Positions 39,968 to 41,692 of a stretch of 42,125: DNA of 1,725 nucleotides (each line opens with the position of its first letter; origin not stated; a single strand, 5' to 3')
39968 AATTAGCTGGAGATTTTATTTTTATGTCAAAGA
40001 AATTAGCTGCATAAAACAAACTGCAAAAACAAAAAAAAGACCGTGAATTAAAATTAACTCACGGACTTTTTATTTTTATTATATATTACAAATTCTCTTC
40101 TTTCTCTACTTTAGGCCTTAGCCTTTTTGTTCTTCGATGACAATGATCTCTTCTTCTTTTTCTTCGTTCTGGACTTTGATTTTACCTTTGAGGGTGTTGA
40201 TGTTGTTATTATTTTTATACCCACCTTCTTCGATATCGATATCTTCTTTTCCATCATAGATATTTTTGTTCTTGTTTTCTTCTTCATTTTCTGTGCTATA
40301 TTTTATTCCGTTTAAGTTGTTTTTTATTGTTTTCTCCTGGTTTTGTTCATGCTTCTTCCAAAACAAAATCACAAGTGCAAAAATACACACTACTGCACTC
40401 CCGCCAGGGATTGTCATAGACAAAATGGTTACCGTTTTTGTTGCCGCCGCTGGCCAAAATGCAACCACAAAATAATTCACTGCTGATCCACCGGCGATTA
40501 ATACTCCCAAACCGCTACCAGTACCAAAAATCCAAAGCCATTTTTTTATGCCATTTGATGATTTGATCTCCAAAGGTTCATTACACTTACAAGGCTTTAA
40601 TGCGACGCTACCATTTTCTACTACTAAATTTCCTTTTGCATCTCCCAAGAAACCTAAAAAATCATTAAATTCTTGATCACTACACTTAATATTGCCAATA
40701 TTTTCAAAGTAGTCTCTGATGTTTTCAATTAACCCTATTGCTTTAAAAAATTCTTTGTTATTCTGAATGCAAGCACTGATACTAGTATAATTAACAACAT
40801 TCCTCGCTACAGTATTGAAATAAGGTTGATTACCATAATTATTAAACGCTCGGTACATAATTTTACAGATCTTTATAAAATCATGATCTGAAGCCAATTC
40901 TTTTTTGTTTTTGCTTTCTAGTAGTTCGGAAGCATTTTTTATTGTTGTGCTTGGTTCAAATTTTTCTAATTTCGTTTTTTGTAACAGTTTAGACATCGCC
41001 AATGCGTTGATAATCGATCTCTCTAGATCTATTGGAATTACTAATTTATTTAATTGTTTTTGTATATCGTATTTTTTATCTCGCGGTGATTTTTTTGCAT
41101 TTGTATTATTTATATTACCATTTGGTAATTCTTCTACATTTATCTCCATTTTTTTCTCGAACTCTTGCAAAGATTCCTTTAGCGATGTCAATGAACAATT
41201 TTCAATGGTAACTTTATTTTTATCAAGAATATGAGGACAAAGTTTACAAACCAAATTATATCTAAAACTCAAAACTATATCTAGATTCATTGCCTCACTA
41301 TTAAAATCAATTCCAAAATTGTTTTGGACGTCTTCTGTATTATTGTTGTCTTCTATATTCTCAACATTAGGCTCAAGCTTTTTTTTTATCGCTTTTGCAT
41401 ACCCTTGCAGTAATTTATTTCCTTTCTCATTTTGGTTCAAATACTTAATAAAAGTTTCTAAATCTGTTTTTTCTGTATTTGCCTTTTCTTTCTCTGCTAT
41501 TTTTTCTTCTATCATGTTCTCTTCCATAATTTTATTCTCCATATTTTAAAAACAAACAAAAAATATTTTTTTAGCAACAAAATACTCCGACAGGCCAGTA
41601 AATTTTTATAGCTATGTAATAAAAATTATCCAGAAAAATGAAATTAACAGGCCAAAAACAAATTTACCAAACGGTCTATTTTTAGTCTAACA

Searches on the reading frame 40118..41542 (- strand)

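Call 58: search_protein_families(library=padloc, proteins=[window:40118-41542:-], max_evalue=0.01)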
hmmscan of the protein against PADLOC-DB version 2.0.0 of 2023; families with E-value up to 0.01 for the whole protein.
window:40118-41542:- (474 aa): 0 families

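Call 59: search_protein_families(library=phrogs, proteins=[window:40118-41542:-], max_evalue=0.01)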
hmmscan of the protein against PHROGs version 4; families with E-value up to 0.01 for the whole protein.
window:40118-41542:- (474 aa): 0 families

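Call 60: search_protein_families(library=pfam, proteins=[window:40118-41542:-], max_evalue=0.1)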
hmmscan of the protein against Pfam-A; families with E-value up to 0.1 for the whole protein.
window:40118-41542:- (474 aa): 1 family
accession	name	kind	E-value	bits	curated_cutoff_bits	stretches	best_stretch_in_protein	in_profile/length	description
PF01099.22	Uteroglobin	-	0.066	14.1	24.8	0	95-134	17-55/90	Uteroglobin family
